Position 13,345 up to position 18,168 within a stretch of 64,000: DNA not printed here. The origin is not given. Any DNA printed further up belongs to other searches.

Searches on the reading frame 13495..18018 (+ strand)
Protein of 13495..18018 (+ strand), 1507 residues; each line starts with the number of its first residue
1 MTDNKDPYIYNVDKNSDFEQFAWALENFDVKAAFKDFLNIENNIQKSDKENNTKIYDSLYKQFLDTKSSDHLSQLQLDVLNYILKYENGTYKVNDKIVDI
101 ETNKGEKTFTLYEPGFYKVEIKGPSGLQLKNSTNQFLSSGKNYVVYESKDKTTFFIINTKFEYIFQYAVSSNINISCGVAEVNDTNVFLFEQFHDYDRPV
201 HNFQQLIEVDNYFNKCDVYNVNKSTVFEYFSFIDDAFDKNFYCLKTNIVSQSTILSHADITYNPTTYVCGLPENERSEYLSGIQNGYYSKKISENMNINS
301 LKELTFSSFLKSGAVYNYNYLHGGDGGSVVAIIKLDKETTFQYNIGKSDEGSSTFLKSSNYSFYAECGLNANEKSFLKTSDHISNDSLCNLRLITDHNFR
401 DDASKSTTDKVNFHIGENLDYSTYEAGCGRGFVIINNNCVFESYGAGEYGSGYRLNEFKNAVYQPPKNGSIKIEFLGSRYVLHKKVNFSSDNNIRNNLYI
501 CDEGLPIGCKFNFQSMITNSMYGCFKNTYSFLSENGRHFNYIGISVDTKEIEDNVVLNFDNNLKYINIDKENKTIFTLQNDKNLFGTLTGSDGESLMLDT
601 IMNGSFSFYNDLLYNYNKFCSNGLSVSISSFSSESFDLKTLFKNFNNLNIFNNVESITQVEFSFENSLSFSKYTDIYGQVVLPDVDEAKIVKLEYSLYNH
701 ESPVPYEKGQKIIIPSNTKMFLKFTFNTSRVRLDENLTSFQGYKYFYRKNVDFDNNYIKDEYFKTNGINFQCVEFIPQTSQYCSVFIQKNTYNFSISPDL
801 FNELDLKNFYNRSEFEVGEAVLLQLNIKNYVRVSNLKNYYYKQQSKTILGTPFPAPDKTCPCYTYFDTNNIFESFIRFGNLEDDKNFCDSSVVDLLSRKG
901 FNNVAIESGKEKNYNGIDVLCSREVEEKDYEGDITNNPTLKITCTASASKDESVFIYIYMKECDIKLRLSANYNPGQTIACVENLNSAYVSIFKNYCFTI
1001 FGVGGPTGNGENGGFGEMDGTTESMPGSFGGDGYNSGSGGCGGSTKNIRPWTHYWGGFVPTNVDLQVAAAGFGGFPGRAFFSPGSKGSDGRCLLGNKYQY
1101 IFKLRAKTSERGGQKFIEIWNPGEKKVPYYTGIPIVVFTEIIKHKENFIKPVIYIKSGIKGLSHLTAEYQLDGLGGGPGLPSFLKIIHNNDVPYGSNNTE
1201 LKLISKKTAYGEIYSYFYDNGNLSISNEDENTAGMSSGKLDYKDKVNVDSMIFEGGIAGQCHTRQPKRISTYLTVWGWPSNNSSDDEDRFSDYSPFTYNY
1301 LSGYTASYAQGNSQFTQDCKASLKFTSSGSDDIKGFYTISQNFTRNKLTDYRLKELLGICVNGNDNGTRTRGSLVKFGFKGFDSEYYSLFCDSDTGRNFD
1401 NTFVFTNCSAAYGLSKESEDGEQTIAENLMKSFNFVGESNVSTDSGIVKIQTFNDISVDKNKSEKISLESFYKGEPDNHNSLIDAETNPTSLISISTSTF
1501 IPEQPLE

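Call 7: search_protein_families(library=pfam, proteins=[window:13495-18018:+], max_evalue=0.01)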
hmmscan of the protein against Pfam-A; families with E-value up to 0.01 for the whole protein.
window:13495-18018:+ (1507 aa): 0 families

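Call 8: search_protein_families(library=phrogs, proteins=[window:13495-18018:+], max_evalue=0.001)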
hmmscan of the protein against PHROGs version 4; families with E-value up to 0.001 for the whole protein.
window:13495-18018:+ (1507 aa): 0 families

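Call 35: search_solved_structures(query=window:13495-18015:+, max_evalue=1)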
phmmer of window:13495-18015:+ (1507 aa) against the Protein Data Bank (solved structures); distinct sequences matched with E-value up to 1: 1.
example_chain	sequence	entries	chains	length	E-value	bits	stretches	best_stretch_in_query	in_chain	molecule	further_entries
8f90_A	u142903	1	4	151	0.62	10.7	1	77-162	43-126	Adhesin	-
